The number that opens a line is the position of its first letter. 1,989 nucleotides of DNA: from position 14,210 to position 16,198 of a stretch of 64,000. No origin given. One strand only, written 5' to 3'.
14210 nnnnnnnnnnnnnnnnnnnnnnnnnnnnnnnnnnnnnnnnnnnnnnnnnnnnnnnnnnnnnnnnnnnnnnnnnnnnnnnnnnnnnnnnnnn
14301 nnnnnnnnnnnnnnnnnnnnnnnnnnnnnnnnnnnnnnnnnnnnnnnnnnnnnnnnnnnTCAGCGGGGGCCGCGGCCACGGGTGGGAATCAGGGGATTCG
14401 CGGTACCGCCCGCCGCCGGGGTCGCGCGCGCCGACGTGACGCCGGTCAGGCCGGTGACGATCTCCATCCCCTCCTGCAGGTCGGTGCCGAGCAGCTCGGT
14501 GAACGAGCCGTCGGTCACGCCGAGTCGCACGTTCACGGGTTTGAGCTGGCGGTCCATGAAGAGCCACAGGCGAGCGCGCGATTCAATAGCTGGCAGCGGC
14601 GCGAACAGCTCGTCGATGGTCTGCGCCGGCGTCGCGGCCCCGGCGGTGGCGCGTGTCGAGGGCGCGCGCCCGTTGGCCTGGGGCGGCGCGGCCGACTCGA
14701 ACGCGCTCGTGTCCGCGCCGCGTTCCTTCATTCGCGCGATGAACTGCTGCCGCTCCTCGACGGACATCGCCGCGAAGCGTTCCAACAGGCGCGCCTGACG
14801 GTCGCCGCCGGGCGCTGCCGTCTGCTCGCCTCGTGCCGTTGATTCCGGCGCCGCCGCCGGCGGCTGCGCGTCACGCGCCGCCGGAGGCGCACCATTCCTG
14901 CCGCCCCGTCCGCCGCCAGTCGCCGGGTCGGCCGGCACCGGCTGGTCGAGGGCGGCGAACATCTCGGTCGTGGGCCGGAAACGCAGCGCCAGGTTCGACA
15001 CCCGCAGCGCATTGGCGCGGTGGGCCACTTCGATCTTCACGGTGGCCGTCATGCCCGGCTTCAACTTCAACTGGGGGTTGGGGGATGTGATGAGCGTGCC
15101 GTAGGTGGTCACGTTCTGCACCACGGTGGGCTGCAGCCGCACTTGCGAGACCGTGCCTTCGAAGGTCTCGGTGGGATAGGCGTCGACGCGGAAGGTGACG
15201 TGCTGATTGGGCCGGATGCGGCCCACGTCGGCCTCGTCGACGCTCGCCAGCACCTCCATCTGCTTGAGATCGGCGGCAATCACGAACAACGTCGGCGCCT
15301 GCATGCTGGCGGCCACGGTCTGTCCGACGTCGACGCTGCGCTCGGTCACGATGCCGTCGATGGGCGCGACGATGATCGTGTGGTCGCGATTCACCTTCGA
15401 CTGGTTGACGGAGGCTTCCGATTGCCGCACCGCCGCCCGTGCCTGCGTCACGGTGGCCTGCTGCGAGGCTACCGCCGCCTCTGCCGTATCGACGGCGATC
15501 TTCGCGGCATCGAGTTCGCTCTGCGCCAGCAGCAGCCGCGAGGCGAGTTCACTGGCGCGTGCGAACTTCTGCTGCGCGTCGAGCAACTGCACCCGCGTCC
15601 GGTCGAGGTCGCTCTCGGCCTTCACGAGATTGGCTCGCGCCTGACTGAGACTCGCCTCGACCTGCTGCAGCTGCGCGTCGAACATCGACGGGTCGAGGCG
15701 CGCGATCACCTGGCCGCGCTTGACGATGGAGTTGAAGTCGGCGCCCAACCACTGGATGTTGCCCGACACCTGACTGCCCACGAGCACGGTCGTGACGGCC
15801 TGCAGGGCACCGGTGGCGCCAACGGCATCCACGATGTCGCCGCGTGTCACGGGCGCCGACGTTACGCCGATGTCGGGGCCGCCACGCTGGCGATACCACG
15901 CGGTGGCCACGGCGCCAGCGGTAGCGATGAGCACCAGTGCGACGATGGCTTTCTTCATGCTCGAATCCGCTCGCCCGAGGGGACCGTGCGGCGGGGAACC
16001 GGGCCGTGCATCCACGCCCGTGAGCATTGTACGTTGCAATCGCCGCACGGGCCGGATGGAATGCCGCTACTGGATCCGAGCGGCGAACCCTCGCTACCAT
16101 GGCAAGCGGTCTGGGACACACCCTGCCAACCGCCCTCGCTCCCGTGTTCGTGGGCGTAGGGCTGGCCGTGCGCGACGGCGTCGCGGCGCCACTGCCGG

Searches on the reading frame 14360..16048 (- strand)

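Call 28: search_protein_families(library=pfam, proteins=[window:14360-16048:-], max_evalue=0.00001)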
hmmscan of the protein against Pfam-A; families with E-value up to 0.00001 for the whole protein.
window:14360-16048:- (562 aa): 2 families
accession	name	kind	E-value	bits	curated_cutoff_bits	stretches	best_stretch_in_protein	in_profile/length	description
PF16576.10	HlyD_D23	-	7.8e-20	71.5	30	1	89-335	21-214/214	Barrel-sandwich domain of CusB or HlyD membrane-fusion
PF13437.12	HlyD_3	-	3.1e-15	57.2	22.2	1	226-332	2-106/106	HlyD family secretion protein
